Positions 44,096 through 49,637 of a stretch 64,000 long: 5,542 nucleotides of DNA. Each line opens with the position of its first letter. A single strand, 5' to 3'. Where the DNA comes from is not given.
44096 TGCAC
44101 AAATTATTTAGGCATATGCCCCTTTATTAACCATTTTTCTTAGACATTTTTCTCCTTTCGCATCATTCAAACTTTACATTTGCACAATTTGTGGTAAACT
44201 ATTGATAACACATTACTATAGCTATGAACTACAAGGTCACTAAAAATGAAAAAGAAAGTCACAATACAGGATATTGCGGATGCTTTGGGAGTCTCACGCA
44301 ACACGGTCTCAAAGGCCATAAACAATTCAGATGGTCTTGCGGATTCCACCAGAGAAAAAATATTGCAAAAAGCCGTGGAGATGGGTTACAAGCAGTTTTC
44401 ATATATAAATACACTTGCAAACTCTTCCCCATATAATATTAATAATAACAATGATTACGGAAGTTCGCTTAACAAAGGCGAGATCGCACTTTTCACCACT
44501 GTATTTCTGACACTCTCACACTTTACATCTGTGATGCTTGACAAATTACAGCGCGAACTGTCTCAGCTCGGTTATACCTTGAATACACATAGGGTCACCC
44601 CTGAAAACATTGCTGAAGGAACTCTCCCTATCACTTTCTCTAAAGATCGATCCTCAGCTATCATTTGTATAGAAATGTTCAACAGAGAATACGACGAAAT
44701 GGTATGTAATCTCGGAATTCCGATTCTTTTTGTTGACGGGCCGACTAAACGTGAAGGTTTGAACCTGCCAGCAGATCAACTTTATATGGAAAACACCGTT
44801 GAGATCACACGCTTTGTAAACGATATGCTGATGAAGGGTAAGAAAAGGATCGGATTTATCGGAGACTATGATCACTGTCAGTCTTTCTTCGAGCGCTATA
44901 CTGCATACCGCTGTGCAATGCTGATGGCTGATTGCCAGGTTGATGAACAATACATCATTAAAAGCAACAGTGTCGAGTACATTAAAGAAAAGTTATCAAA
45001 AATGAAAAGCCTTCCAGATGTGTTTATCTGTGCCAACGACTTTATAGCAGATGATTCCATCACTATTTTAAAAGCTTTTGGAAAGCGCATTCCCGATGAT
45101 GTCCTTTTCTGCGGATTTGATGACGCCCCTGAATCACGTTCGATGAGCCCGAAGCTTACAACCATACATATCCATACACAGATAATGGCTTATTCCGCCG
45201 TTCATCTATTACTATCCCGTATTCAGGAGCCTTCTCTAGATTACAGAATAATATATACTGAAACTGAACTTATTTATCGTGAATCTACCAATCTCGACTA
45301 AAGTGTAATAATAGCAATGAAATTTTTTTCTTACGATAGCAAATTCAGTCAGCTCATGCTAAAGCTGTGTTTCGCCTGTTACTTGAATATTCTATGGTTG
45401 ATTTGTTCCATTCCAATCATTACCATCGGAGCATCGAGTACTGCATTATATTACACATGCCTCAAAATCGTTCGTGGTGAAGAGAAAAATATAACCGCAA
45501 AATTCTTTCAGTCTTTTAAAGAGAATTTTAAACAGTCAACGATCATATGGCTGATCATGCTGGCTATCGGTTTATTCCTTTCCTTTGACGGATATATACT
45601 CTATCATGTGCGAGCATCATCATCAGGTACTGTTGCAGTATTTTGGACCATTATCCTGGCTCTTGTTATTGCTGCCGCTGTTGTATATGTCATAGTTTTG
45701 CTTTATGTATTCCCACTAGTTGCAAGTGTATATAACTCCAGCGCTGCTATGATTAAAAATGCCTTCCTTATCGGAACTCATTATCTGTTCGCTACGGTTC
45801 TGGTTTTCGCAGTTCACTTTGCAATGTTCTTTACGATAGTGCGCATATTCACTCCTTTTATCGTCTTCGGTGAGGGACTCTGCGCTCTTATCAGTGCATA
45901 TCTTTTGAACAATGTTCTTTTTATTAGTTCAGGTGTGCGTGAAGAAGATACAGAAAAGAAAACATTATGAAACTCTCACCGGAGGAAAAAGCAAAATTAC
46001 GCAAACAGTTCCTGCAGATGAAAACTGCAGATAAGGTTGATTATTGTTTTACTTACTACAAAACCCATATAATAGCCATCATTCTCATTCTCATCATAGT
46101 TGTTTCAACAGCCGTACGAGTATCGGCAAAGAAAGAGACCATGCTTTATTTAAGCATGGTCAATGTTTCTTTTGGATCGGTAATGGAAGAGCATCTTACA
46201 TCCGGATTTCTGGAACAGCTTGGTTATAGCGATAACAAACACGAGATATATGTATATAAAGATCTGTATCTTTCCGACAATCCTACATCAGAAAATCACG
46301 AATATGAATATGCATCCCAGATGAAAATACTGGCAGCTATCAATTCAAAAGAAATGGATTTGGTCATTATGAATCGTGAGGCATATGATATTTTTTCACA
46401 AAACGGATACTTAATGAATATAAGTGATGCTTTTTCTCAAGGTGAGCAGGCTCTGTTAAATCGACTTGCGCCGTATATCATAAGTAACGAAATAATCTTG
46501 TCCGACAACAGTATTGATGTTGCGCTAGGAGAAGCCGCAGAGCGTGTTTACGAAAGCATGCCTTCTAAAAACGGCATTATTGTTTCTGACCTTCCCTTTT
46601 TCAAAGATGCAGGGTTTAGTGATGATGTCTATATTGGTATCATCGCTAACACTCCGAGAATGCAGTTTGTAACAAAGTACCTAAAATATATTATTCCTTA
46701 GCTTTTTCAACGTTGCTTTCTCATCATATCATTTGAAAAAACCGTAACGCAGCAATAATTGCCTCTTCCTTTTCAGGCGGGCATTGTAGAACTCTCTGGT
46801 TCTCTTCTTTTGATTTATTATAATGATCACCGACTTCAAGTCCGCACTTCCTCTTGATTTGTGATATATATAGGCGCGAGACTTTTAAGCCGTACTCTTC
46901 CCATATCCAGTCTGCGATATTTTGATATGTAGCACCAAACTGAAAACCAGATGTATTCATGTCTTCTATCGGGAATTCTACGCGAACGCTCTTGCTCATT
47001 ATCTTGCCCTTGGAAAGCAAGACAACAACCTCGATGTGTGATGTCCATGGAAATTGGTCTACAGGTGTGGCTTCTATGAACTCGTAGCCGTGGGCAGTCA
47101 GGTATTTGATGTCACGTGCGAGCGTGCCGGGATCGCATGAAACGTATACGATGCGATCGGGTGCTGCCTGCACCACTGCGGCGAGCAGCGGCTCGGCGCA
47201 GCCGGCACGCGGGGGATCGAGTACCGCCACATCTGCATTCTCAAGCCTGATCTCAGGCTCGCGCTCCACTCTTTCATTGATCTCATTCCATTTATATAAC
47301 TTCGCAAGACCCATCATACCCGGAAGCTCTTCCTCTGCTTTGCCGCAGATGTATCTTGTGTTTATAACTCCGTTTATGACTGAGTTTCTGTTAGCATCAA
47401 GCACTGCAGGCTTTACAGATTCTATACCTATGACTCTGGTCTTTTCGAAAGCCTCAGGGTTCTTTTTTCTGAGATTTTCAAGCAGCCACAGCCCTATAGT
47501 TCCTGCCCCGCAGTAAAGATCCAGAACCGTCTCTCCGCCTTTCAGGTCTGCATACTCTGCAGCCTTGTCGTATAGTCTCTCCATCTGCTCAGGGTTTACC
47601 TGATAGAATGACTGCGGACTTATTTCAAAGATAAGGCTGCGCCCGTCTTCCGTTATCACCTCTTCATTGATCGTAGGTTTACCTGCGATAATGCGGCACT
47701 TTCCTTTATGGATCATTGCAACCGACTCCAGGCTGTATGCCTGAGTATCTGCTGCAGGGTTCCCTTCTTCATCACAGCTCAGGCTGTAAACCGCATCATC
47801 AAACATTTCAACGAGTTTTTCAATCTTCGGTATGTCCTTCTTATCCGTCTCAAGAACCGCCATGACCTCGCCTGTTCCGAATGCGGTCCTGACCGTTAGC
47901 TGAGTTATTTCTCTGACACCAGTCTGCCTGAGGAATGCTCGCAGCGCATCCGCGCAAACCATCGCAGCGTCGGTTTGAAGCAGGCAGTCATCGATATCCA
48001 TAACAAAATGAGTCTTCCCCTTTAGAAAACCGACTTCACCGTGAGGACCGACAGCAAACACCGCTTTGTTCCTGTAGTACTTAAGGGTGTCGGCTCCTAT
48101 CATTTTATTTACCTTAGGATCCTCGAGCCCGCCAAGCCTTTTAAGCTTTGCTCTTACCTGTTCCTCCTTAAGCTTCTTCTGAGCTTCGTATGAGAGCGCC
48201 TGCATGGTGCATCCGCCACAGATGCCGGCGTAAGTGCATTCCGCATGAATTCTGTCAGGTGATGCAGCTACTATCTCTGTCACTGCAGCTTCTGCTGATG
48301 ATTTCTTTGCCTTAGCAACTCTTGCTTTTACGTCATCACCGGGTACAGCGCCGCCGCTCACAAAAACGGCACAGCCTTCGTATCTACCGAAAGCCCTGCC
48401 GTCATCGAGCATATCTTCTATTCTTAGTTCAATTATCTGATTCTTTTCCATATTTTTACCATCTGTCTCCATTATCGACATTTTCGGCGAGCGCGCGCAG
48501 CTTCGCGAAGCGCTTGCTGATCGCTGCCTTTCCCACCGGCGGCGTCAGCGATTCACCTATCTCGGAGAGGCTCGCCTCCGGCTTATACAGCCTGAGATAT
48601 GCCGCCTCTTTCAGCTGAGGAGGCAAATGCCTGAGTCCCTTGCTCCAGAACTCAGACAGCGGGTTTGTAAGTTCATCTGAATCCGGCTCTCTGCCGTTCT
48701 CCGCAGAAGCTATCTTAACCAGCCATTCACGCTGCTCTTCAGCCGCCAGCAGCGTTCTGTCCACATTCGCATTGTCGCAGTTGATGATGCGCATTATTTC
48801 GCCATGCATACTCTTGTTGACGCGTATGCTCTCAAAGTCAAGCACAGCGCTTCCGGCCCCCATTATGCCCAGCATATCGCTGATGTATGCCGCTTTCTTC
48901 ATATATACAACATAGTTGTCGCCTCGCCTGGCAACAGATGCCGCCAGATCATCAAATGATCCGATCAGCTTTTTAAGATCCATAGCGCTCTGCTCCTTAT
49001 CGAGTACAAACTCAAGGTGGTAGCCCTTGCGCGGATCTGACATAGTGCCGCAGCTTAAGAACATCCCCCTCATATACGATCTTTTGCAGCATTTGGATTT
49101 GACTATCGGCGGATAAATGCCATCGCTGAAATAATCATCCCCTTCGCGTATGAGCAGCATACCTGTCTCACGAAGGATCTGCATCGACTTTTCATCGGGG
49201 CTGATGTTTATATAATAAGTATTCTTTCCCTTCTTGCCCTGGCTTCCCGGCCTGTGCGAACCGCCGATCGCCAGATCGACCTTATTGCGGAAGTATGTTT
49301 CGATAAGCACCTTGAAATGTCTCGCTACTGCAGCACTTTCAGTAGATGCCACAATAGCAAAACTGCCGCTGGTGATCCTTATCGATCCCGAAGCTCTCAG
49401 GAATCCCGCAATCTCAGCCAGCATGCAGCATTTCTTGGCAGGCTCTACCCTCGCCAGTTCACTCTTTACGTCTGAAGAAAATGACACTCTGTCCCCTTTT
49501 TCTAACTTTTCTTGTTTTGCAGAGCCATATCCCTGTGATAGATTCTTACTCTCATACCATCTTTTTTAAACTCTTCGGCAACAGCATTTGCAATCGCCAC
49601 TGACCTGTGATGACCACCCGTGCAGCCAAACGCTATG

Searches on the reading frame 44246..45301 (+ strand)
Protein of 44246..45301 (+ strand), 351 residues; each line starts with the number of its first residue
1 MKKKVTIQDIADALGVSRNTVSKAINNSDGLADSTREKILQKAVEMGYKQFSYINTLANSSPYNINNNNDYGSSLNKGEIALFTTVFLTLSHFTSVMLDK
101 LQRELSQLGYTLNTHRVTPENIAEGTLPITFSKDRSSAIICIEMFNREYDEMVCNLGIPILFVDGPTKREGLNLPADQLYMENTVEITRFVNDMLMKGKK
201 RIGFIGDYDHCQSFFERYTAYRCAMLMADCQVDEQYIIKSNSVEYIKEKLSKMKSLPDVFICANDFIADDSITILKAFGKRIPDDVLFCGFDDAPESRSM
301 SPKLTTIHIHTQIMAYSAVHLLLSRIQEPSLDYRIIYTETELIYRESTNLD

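Call 94: search_protein_families(library=pfam, proteins=[window:44246-45301:+], max_evalue=0.00001)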
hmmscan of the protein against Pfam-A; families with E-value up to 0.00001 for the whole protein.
window:44246-45301:+ (351 aa): 3 families
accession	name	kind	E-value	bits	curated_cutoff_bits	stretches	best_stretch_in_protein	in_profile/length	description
PF13377.12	Peripla_BP_3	-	6e-22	78.9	26.5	1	195-348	5-167/167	Periplasmic binding protein-like domain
PF00356.27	LacI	-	4.1e-11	42.9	27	1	6-49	1-44/46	Bacterial regulatory proteins, lacI family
PF04967.18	HTH_10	-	7.6e-06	26.1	23.1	0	2-28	21-47/53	HTH DNA binding domain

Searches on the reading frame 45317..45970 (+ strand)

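Call 94: search_protein_families(library=pfam, proteins=[window:45317-45970:+], max_evalue=0.00001)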
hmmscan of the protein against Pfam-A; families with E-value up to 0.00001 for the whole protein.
window:45317-45970:+ (217 aa): 1 family
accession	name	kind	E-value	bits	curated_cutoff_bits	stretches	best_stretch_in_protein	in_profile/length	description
PF04854.19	DUF624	-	9.5e-23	80.6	24.2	1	22-91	3-76/77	Protein of unknown function, DUF624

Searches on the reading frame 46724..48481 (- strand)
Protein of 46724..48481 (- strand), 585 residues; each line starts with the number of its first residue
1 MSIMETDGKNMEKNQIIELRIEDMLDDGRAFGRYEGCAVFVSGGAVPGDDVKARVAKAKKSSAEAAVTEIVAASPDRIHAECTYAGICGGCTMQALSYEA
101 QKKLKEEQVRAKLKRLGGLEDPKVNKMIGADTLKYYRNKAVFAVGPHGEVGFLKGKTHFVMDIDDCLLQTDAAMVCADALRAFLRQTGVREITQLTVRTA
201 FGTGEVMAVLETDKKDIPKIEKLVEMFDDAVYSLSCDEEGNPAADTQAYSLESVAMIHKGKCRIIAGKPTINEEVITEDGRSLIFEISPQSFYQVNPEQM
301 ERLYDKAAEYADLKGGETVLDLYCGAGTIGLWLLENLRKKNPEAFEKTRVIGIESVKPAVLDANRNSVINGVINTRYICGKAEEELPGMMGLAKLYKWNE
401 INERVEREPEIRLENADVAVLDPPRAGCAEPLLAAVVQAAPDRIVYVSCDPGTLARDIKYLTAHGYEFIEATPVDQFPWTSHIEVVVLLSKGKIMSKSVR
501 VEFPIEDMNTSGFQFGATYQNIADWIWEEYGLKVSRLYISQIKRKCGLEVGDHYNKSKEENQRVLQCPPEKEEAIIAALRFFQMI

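Call 95: search_protein_families(library=pfam, proteins=[window:46724-48481:-], max_evalue=0.00001)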
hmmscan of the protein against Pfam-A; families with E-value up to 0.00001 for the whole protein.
window:46724-48481:- (585 aa): 2 families
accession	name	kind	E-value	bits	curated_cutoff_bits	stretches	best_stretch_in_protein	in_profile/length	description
PF05958.17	tRNA_U5-meth_tr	-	7.7e-22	78.2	23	1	254-491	141-356/357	tRNA (Uracil-5-)-methyltransferase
PF01938.26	TRAM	-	9.2e-06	25.9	21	0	13-67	4-60/61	TRAM domain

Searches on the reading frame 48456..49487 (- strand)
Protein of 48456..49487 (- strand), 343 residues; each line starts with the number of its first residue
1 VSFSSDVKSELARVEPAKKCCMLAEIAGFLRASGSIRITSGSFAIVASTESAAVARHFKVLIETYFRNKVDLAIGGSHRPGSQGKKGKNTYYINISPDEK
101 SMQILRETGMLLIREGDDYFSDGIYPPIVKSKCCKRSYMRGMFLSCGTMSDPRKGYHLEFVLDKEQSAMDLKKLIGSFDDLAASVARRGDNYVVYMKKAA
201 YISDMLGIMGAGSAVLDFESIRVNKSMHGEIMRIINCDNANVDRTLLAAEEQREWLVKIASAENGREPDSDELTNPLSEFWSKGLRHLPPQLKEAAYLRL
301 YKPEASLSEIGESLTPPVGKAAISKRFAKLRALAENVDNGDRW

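Call 95: search_protein_families(library=pfam, proteins=[window:48456-49487:-], max_evalue=0.00001)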
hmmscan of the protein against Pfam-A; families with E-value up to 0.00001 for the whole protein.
window:48456-49487:- (343 aa): 3 families
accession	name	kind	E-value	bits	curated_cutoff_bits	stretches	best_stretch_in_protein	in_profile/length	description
PF14527.11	LAGLIDADG_WhiA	-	2.4e-25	88.9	23.2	1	136-227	2-92/93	WhiA LAGLIDADG-like domain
PF02650.20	HTH_WhiA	-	1e-17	64.7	27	1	232-334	2-84/84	WhiA C-terminal HTH domain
PF10298.14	WhiA_N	-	9.8e-17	61.2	23.4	1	19-110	1-85/86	WhiA N-terminal LAGLIDADG-like domain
